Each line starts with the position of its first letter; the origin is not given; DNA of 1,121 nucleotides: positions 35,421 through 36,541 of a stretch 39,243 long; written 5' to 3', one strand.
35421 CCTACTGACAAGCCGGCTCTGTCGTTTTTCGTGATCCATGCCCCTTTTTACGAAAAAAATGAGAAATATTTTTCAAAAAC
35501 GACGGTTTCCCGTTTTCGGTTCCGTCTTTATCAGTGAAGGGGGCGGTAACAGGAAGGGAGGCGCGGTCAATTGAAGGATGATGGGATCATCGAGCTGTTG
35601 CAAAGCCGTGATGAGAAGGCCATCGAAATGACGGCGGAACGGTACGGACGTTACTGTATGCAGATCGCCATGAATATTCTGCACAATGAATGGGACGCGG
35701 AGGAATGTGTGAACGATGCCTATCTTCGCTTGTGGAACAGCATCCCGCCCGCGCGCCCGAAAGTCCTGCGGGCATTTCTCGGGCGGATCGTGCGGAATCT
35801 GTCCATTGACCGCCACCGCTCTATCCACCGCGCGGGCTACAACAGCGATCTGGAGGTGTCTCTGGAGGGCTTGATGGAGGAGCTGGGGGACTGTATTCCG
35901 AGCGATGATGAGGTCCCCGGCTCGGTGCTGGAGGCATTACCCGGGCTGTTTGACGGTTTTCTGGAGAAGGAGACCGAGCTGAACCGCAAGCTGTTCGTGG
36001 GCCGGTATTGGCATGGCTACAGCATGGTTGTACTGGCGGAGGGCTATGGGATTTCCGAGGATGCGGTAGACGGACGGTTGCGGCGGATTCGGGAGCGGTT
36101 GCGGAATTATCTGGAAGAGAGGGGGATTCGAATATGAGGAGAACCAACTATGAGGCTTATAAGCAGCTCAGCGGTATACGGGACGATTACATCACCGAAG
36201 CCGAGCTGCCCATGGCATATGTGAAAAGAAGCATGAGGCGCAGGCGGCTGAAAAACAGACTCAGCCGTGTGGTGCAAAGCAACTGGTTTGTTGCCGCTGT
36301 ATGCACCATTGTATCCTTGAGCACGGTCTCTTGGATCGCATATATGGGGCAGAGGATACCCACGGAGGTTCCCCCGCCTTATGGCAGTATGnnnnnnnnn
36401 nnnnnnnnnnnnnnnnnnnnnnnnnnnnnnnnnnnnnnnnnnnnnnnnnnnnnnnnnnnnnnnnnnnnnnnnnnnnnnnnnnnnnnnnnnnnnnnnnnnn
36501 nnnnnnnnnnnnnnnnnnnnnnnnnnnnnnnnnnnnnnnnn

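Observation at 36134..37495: Anti-sigma-like protein uses a member of the lipoprotein family as its extracytoplasmic domain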

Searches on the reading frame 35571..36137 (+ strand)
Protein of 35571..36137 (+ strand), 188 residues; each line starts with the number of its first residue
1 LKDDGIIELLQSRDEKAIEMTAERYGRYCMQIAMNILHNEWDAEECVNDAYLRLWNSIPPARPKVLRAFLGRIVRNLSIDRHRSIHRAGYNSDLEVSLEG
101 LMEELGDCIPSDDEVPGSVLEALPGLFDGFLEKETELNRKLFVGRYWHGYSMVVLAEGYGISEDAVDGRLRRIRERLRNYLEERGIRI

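Call 7: search_protein_families(library=pfam, proteins=[window:35571-36137:+], max_evalue=0.1)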
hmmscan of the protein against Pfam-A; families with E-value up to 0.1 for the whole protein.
window:35571-36137:+ (188 aa): 5 families
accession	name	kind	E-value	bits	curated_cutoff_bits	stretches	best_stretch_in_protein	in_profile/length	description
PF04542.20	Sigma70_r2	-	6.8e-12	45.5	24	1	23-84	3-67/71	Sigma-70 region 2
PF04545.22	Sigma70_r4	-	0.00043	20.2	24.1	1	136-179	7-50/50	Sigma-70, region 4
PF08281.18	Sigma70_r4_2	-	0.0029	17.6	25.7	1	136-177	13-54/54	Sigma-70, region 4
PF07638.17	Sigma70_ECF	-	0.0076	16.6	21.1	1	121-181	124-183/185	ECF sigma factor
PF04297.20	UPF0122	-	0.051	14.3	22.7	1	126-180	10-64/101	Putative helix-turn-helix protein, YlxM / p13 like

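Call 8: search_protein_families(library=ncbifam, proteins=[window:35571-36137:+], max_evalue=0.1)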
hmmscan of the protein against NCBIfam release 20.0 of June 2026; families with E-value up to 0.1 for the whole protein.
window:35571-36137:+ (188 aa): 55 families (the best 25 are shown)
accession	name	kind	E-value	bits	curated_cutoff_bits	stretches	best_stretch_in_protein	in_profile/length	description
TIGR02937.1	sigma70-ECF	superfamily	2.1e-17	63.2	42.9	1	17-181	2-165/165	sigma-70 family RNA polymerase sigma factor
NF008888.0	PRK11922.1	equivalog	6.1e-14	52.2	204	1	2-183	16-198/231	RNA polymerase sigma factor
NF004113.0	PRK05602.1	equivalog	1.2e-12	47.9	208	1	3-185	32-205/211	RNA polymerase sigma factor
TIGR02985.1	Sig70_bacteroi1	subfamily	6.3e-12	46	126.4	1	23-181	8-162/162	RNA polymerase sigma-70 factor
NF009172.0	PRK12519.1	subfamily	2.9e-10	40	222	1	2-182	15-190/194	RNA polymerase sigma factor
NF058625.1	sigma_PG0214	equivalog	9.6e-10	38.4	130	1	30-183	18-163/170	GFO_1088 family ECF-type sigma factor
NF009176.0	PRK12524.1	equivalog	1.2e-09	38.3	264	1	2-91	12-102/196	RNA polymerase sigma factor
NF007223.0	PRK09641.1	equivalog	8e-09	35.6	209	1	7-183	9-186/187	RNA polymerase sigma factor SigW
NF009190.0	PRK12538.1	equivalog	2.3e-08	34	303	1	2-182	49-220/233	RNA polymerase sigma factor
NF009179.0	PRK12527.1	equivalog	5.3e-08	33.1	162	1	23-178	2-154/159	RNA polymerase sigma factor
TIGR02983.1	SigE-fam_strep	subfamily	8.4e-08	32.3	141.55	1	18-183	8-160/162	SigE family RNA polymerase sigma factor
NF005448.0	PRK07037.1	equivalog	8.7e-08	31.9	190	1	30-84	26-80/186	RNA polymerase factor sigma-70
NF007227.0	PRK09645.1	subfamily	1.4e-07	31.6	202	1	12-186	9-175/177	sigma-70 family RNA polymerase sigma factor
TIGR02948.1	SigW_bacill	equivalog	2.1e-07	31.2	243.1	1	7-182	9-185/187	RNA polymerase sigma factor SigW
NF007214.0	PRK09636.1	subfamily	5.7e-07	29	271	1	21-86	9-73/293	RNA polymerase sigma factor SigJ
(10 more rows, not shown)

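Call 50: search_solved_structures(query=window:35571-36137:+, max_evalue=0.001)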
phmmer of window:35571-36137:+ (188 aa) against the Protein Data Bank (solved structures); distinct sequences matched with E-value up to 0.001: 5.
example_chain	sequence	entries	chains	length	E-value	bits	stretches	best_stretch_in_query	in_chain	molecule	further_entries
5wuq_A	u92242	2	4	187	1.2e-05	28.4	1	11-182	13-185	ECF RNA polymerase sigma factor SigW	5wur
6dv9_F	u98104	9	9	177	2.1e-05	27.7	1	29-186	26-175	ECF RNA polymerase sigma factor SigL | RNA polymerase sigma factor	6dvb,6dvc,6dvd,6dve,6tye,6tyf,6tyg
9m9d_F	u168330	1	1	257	0.00032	23.8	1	29-182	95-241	ECF RNA polymerase sigma factor SigE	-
9m9e_F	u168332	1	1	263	0.00034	23.7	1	29-182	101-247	ECF RNA polymerase sigma factor SigE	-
9m98_F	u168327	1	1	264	0.00034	23.7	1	29-182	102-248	ECF RNA polymerase sigma factor SigE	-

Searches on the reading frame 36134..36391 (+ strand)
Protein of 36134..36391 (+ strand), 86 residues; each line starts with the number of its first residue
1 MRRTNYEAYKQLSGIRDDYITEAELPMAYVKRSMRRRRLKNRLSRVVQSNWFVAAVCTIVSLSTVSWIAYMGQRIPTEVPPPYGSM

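Call 47: search_solved_structures(query=A6, max_evalue=10)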
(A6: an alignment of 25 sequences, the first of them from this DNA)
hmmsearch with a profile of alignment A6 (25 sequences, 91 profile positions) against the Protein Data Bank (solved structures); distinct sequences matched with E-value up to 10: 8.
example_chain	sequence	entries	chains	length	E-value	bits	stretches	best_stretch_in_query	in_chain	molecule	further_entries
2mp8_A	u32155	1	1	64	0.32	14.1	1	41-72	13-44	NKR-5-3B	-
3zto_A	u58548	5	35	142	0.44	13.7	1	9-56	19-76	NUCLEOSIDE DIPHOSPHATE KINASE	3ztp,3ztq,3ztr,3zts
6t46_B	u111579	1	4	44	0.73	13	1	49-77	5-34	Quorum-sensing secretion protein (processed)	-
9gg5_R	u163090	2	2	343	1.4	12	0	44-67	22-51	Thromboxane A2 receptor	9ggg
6iiu_A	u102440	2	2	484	1.8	11.7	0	44-67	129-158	Soluble cytochrome b562,Thromboxane A2 receptor,Rubredoxin,Thromboxane A2 receptor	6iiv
6u8y_X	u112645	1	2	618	2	11.6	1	50-71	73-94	NADH dehydrogenase subunit M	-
7ys6_A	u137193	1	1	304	4.7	10.4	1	49-66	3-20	5-hydroxytryptamine receptor 6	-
9cam_B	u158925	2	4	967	7.8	9.7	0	51-65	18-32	Aminopeptidase N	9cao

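Call 48: search_protein_families(library=pfam, alignment_id=A6, max_evalue=1)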
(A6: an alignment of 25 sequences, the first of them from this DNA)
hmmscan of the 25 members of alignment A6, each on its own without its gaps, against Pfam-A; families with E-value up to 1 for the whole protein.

A. member 1, seq(86 aa): 0 families

B. families by the number of members that match (of 25 scanned): 12 families
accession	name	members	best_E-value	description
PF04335.19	VirB8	2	0.029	VirB8 protein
PF12555.13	SteA-like_C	2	0.11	SteA-like C-terminal domain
PF13687.11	DUF4153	1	0.0076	Domain of unknown function (DUF4153)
PF09534.15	Trp_oprn_chp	1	0.016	Tryptophan-associated transmembrane protein (Trp_oprn_chp)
PF13787.11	HXXEE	1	0.034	Protein of unknown function with HXXEE motif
PF08592.16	Anthrone_oxy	1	0.037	Anthrone oxygenase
PF00765.23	Autoind_synth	1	0.045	Autoinducer synthase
PF16083.10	Phage_holin_3_3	1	0.059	LydA holin phage, holin superfamily III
PF11239.13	DUF3040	1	0.063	Protein of unknown function (DUF3040)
PF13786.12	DUF4179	1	0.088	Domain of unknown function (DUF4179)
PF07256.17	DUF1435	1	0.096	Protein of unknown function (DUF1435)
PF11466.13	Doppel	1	0.16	Prion-like protein Doppel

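Call 71: find_homologous_proteins(query=A6, max_evalue=0.001)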
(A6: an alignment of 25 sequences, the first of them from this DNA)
Query A6 (25 sequences) (86 aa, profile of the alignment): 2 proteins with E <= 0.001 among 1053 candidates.
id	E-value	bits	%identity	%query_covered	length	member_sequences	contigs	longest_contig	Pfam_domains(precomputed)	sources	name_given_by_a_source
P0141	1.4e-22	97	92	100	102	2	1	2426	-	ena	-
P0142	1.7e-5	42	28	87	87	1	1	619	-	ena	-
